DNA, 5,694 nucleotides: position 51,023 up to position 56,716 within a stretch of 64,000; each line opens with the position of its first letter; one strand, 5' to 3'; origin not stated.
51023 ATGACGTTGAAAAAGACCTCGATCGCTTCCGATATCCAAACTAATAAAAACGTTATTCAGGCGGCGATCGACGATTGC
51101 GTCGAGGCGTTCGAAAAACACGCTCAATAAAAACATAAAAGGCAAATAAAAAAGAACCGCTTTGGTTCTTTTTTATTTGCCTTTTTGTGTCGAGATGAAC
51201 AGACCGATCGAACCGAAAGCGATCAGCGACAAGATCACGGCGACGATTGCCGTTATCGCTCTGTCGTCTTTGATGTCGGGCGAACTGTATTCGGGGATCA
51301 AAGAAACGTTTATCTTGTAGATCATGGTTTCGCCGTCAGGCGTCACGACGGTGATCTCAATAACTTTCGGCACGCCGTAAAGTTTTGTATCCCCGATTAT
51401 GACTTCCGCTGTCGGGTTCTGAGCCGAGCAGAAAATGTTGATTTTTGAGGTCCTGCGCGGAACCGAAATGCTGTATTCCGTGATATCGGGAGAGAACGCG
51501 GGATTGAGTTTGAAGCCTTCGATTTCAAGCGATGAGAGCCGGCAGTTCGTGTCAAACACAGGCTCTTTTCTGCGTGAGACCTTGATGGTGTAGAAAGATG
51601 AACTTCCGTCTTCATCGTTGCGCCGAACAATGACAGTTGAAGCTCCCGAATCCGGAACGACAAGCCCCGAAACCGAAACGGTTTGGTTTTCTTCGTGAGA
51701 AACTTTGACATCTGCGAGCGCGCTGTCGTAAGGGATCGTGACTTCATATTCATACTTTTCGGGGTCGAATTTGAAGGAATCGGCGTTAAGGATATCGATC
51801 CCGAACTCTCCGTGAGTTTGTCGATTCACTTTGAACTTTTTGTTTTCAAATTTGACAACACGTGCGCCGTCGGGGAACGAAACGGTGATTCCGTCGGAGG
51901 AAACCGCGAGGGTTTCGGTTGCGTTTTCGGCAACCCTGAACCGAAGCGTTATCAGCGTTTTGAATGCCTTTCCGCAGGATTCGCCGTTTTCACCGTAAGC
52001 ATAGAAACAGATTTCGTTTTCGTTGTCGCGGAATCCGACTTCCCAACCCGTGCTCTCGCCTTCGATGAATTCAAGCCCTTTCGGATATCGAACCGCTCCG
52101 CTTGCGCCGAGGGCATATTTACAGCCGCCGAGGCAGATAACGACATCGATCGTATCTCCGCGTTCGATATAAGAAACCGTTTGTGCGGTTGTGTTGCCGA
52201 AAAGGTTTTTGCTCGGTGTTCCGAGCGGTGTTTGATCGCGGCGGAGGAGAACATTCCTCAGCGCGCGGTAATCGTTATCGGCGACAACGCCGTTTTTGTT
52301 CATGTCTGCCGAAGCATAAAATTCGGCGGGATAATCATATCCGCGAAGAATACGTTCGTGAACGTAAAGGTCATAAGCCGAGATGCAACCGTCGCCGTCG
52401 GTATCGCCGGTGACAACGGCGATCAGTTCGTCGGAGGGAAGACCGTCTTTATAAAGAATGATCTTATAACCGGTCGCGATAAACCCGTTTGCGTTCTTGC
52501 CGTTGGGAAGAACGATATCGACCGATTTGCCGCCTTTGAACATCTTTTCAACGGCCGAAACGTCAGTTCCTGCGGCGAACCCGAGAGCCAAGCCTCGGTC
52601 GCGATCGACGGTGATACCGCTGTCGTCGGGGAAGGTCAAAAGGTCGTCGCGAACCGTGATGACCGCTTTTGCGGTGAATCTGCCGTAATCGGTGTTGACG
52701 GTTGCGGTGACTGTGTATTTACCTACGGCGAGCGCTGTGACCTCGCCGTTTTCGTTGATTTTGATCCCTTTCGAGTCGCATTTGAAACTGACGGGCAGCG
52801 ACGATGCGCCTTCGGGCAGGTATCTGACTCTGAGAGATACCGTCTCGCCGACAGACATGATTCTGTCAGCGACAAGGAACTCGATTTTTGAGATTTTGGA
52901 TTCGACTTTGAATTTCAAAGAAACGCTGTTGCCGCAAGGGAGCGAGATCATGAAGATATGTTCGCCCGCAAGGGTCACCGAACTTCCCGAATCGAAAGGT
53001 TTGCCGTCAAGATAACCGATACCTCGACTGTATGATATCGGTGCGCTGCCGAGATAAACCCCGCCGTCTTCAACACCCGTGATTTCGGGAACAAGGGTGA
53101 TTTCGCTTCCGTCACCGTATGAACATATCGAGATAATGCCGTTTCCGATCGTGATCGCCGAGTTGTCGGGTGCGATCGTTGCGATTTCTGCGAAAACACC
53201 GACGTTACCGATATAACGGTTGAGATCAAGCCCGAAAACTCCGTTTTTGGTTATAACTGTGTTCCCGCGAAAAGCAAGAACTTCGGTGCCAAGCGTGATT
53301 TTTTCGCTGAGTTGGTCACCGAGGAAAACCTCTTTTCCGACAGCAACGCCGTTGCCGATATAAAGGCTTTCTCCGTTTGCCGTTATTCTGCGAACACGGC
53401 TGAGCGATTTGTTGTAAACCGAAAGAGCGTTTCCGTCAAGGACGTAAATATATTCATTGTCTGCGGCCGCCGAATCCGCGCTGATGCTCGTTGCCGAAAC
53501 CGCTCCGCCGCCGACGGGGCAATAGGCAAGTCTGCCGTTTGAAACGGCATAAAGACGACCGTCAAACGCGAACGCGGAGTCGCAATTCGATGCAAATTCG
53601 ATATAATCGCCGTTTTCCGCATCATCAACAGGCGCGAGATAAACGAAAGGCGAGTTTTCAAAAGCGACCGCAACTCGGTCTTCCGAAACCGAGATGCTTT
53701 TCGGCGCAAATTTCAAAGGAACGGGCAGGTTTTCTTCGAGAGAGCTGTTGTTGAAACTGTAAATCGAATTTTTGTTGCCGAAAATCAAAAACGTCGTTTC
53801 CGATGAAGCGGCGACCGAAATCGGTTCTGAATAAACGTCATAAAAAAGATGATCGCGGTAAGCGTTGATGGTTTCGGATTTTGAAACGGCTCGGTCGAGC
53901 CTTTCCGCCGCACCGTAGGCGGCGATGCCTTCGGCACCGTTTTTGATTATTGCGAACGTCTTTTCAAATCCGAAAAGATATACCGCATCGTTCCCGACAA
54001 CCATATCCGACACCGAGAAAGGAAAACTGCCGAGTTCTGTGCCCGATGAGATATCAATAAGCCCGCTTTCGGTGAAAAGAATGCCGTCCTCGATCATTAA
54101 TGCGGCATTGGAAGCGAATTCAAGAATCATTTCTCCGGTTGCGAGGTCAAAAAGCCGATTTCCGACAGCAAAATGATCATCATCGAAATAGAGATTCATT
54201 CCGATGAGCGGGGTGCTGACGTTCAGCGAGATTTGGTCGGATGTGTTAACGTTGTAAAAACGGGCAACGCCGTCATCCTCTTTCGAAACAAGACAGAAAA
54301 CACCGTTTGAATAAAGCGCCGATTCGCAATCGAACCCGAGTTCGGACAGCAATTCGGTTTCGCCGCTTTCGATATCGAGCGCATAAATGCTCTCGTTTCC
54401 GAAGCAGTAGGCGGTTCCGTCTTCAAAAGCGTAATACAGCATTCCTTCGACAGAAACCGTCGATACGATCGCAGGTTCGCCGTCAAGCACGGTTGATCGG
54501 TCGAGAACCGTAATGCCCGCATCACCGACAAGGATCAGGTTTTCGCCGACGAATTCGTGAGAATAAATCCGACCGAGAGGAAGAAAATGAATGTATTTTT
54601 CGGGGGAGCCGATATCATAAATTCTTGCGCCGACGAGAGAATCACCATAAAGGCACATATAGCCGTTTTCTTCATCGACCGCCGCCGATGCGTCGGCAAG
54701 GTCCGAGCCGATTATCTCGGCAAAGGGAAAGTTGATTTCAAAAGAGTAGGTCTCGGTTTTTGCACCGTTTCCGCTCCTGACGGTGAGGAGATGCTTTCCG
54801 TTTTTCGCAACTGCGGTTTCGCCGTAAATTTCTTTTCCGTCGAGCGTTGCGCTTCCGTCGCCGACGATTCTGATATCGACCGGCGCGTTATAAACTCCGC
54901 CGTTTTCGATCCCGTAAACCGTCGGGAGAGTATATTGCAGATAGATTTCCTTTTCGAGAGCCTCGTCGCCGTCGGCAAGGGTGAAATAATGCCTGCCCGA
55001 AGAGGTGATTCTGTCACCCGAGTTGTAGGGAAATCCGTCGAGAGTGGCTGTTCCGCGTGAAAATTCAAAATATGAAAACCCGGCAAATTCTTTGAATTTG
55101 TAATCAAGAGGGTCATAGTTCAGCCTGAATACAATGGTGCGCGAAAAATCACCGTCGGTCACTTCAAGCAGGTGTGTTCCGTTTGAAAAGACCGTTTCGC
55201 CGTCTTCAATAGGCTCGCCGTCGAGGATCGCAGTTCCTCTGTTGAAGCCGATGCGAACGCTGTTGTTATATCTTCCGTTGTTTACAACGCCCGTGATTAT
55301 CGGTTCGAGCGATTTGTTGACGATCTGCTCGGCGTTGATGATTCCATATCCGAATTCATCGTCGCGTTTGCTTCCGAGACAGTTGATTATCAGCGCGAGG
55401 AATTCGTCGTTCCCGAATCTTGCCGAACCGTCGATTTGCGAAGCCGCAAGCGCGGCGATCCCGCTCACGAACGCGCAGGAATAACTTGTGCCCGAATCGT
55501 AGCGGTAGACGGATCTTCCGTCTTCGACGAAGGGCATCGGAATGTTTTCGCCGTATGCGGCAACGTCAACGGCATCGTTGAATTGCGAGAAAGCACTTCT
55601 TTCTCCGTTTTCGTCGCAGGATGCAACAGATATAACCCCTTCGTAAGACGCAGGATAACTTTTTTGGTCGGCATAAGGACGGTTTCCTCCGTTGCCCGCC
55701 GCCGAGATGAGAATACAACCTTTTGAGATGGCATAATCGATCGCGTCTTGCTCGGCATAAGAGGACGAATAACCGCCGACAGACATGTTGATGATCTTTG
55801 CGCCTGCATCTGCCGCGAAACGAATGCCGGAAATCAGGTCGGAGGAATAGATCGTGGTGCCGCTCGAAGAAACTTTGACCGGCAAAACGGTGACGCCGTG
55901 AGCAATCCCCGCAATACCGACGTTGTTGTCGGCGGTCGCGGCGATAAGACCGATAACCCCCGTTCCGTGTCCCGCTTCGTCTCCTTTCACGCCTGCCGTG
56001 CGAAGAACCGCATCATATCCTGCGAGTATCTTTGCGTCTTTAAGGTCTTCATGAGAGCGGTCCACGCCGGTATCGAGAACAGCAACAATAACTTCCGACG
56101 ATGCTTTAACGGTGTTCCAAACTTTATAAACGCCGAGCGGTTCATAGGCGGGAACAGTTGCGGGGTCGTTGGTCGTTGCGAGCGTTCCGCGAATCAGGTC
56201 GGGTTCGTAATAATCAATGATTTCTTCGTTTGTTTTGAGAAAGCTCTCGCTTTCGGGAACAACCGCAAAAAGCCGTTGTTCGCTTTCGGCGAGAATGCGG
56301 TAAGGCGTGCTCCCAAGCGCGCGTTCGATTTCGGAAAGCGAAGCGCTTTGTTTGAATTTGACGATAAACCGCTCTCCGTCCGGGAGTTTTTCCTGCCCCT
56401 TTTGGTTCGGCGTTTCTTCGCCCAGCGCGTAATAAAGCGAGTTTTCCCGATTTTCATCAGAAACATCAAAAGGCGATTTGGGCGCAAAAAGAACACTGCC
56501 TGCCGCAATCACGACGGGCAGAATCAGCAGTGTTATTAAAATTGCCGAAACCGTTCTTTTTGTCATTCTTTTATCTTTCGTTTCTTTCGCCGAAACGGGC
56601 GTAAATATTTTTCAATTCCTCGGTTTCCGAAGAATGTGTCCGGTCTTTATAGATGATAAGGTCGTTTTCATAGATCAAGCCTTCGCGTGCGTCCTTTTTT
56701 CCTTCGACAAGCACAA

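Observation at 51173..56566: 1797-aa S8 protease carrying both a dockerin and a cohesin-like module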

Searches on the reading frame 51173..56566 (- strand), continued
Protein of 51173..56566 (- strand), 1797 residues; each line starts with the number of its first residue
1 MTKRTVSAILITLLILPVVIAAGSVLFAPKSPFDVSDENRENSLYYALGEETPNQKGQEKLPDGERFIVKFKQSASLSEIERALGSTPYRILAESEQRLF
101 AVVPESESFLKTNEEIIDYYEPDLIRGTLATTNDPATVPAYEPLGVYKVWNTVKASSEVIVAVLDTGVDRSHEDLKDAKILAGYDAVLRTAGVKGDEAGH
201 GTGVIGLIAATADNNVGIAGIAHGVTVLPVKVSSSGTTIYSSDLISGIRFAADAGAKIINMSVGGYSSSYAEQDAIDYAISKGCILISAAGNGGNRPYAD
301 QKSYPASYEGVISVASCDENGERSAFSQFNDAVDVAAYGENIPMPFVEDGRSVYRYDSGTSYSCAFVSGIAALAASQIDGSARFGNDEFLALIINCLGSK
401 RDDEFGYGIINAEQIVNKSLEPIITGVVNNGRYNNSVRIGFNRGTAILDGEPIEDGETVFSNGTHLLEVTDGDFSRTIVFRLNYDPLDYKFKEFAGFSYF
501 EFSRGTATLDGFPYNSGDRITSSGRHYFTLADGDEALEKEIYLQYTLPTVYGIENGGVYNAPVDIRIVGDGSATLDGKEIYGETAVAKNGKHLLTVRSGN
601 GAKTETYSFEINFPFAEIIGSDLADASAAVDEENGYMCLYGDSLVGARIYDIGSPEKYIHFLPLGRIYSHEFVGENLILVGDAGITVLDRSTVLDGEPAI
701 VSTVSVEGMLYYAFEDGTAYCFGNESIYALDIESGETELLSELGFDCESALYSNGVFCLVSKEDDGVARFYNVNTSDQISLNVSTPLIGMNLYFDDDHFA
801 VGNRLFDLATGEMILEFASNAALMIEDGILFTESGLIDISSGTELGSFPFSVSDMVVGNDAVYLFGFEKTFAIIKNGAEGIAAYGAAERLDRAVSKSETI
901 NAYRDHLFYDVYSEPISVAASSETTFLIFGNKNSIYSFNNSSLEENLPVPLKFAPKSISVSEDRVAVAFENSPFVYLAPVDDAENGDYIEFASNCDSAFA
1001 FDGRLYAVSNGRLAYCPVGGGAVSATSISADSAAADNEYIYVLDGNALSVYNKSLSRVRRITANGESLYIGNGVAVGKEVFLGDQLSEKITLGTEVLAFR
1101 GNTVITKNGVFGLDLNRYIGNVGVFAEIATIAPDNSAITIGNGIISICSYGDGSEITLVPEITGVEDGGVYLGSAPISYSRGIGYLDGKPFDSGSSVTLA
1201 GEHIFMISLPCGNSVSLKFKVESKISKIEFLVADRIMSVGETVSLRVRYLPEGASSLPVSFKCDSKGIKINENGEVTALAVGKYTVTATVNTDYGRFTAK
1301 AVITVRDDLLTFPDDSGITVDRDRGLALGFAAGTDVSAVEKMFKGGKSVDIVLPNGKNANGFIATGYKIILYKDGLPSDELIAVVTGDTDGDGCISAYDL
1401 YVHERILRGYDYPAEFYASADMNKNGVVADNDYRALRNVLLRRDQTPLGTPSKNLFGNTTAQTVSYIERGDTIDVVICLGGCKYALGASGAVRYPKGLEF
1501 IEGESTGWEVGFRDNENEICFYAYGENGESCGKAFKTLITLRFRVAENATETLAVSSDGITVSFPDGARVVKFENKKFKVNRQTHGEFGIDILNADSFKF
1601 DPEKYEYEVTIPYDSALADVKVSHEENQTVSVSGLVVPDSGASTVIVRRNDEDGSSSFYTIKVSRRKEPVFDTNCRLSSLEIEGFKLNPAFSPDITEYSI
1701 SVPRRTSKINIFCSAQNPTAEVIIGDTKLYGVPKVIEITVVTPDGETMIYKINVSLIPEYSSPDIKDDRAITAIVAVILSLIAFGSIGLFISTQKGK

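Call 55: search_protein_families(library=pfam, proteins=[P0086, P0105, P0120, P0081, P0087], max_evalue=0.1)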
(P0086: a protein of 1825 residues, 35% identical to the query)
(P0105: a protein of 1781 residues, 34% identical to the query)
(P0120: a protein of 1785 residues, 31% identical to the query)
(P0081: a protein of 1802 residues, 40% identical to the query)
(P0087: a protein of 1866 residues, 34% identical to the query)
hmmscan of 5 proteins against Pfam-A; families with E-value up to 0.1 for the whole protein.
P0086 (1825 aa): 6 families
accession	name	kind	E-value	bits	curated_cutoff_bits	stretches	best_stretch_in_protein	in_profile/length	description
PF00082.27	Peptidase_S8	-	3.5e-45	155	21.8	1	166-412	2-288/288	Subtilase family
PF00404.24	Dockerin_1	-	5.7e-07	30.1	22.9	1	1405-1459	2-56/57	Dockerin type I domain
PF00963.24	Cohesin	-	3e-06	27.9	24.1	1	1484-1584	7-119/139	Cohesin domain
PF12733.13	Cadherin-like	-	1.4e-05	25.8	24.2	1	1699-1779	1-89/89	Cadherin-like beta sandwich domain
PF02368.24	Big_2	-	2.6e-05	24.5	22.8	1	1257-1319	16-78/79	Bacterial Ig-like domain (group 2)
PF22359.2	Big-like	-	0.093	13.4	27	0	1276-1308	2-34/48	Bacterial Ig-like domain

P0105 (1781 aa): 5 families
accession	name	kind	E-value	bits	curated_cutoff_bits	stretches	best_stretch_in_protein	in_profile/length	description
PF00082.27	Peptidase_S8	-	1.9e-44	152.6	21.8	1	163-387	2-259/288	Subtilase family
PF12733.13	Cadherin-like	-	6e-08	33.5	24.2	1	1646-1725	1-89/89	Cadherin-like beta sandwich domain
PF00963.24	Cohesin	-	1.1e-06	29.3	24.1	1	1444-1520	13-105/139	Cohesin domain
PF00404.24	Dockerin_1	-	1.1e-06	29.2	22.9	1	1359-1413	2-56/57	Dockerin type I domain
PF03918.19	CcmH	-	0.003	17.3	25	1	1690-1775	47-128/143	Cytochrome C biogenesis protein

P0120 (1785 aa): 3 families
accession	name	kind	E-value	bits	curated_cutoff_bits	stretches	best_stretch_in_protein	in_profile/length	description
PF00082.27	Peptidase_S8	-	1.3e-38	133.4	21.8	1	166-390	4-265/288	Subtilase family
PF12733.13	Cadherin-like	-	1.1e-10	42.3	24.2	2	1655-1731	1-87/89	Cadherin-like beta sandwich domain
PF00404.24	Dockerin_1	-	1.4e-08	35.3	22.9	1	1365-1421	1-57/57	Dockerin type I domain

P0081 (1802 aa): 4 families
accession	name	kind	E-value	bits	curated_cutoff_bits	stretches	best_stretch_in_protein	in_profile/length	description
PF00082.27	Peptidase_S8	-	2.7e-43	148.8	21.8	1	157-376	1-254/288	Subtilase family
PF12733.13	Cadherin-like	-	1.7e-11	44.9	24.2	2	1686-1756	6-89/89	Cadherin-like beta sandwich domain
PF00404.24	Dockerin_1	-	0.0017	18.9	22.9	1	1387-1439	2-55/57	Dockerin type I domain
PF01472.26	PUA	-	0.074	13.5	24.8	1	1103-1141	13-51/74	PUA domain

P0087 (1866 aa): 5 families
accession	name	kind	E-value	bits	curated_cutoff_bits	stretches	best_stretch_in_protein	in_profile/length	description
PF00082.27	Peptidase_S8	-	2.6e-46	158.7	21.8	1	176-407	2-264/288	Subtilase family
PF02368.24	Big_2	-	6.6e-09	36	22.8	1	1285-1360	3-78/79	Bacterial Ig-like domain (group 2)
PF12733.13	Cadherin-like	-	4.8e-06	27.4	24.2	1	1741-1819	1-89/89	Cadherin-like beta sandwich domain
PF00404.24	Dockerin_1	-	0.0063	17.1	22.9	1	1446-1500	2-56/57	Dockerin type I domain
PF17481.7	Phage_sheath_domII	-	0.02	15.8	31.4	0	1299-1354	26-81/98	Phage tail sheath protein beta-sandwich domain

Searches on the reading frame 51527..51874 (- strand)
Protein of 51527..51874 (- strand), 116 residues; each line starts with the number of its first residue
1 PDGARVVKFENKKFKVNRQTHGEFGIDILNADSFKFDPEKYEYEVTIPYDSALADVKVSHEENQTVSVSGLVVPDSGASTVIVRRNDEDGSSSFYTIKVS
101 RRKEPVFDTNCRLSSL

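Call 6: search_protein_families(library=pfam, proteins=[window:51527-51874:-], max_evalue=10)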
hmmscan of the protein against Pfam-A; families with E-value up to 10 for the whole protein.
seq(116 aa): 1 family
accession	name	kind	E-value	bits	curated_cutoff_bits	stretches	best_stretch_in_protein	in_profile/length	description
PF12733.13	Cadherin-like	-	4.5e-06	27.5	24.2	1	33-102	9-89/89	Cadherin-like beta sandwich domain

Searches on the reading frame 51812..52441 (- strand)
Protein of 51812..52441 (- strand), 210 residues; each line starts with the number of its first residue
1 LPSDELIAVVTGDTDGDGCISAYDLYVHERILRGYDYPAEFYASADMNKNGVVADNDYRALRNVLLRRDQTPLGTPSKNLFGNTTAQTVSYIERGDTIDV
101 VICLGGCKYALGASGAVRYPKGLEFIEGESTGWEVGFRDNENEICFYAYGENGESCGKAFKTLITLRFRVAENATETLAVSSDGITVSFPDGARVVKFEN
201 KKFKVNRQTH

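Call 28: predict_structure(alignment_id=A2)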
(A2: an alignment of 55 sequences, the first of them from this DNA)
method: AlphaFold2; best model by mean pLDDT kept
length: 210 residues; sequences in the alignment: 55
mean_pLDDT: 95.8   pTM: 0.89
mean pLDDT of the five models: 95.8, 95.6, 95.2, 94.9, 94.8
residues with pLDDT >= 90: 202; 70-90: 8; 50-70: 0; < 50: 0
segments of 3 or more residues with pLDDT < 50: none
pLDDT, mean of each block of 10 residues (from residue 1): 88 96 98 97 96 97 96 95 96 97 97 98 97 95 96 93 98 95 98 97 92
secondary structure, 60 per line:
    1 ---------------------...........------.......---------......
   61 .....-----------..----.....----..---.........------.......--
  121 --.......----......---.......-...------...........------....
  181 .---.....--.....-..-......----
elements in order: H22-32 H39-45 H55-65 E83-87 E97-105 E112-118 E123-129 E134-139 E143-149 E160-170 E177-181 E185-189 E192-196 E201-206

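Call 30: fold_search(model_id=the predicted structure, library=pdb)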
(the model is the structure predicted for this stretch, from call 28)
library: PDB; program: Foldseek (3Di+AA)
matches with E <= 10: 2000; with E <= 0.001: 61
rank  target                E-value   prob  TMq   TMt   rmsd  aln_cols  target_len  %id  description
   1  2vo8                  1.9e-09  1.00  0.54  0.82   2.1       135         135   15  Cohesin module from Clostridium perfringens ATCC13124 family 33 glycoside hydrolase. (released 2008-09-02)
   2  2xdh                  2.3e-09  1.00  0.48  0.70   3.6       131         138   21  Non-cellulosomal cohesin from the hyperthermophilic archaeon Archaeoglobus fulgidus (released 2010-05-26)
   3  2jh2_A                2.7e-09  1.00  0.50  0.74   2.9       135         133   18  X-ray crystal structure of a cohesin-like module from Clostridium perfringens (released 2007-11-06)
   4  2w1n                  1.4e-08  1.00  0.51  0.48   2.9       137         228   18  cohesin and fibronectin type-III double module construct from the Clostridium perfringens glycoside hydrolase GH84C (released 2009-02-03)
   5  9ifr                  6.1e-08  1.00  0.42  0.66   4.6       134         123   17  CLIPPER domain from the Gram-negative fibrillar adhesin "B9T28_05395 (released 2025-11-26)
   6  9iuj_A                1.5e-06  1.00  0.37  0.13   5.2       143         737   15  Integrin alpha-v beta-3 in complex with rhodostomin (released 2025-07-30)
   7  4u3s_A                1.9e-06  1.00  0.45  0.55   4.4       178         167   11  Crystal structure of Coh3ScaB-XDoc_M1ScaA complex: A N-terminal interface mutant of type II Cohesin-X-Dockerin complex (released 2015-07-29)
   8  1qzn                  2.2e-06  1.00  0.47  0.57   4.1       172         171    9  Crystal Structure Analysis of a type II cohesin domain from the cellulosome of Acetivibrio cellulolyticus (released 2004-09-21)
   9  5k39_A                2.3e-06  1.00  0.45  0.56   4.4       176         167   11  THE TYPE II COHESIN DOCKERIN COMPLEX FROM CLOSTRIDIUM THERMOCELLUM (released 2017-03-29)
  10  6avq_A                2.3e-06  1.00  0.38  0.11   5.1       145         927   13  The Therapeutic Antibody LM609 Selectively Inhibits Ligand Binding to Human alpha-V beta-3 Integrin via Steric Hindran (released 2017-11-01)
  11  6avr_A                3.3e-06  1.00  0.38  0.11   5.1       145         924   13  Human alpha-V beta-3 Integrin (intermediate conformation) in complex with the therapeutic antibody LM609 (released 2017-11-01)
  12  4wi0_A                3.7e-06  1.00  0.44  0.53   4.2       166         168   10  Crystal structure of Coh3ScaB-XDoc_M2ScaA complex: A C-terminal interface mutant of type II Cohesin-X-Dockerin complex (released 2015-10-07)
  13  3ghp_A                3.9e-06  1.00  0.45  0.49   4.0       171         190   10  Structure of the second type II cohesin module from the adaptor ScaA scaffoldin of Acetivibrio cellulolyticus (includi (released 2009-06-23)
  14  6avu_A                3.9e-06  1.00  0.40  0.11   8.5       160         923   13  Human alpha-V beta-3 Integrin (open conformation) in complex with the therapeutic antibody LM609 (released 2017-11-01)
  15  3l8q_C                4.1e-06  1.00  0.47  0.31   4.0       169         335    9  Structure analysis of the type II cohesin dyad from the adaptor ScaA scaffoldin of Acetivibrio cellulolyticus (released 2010-05-05)
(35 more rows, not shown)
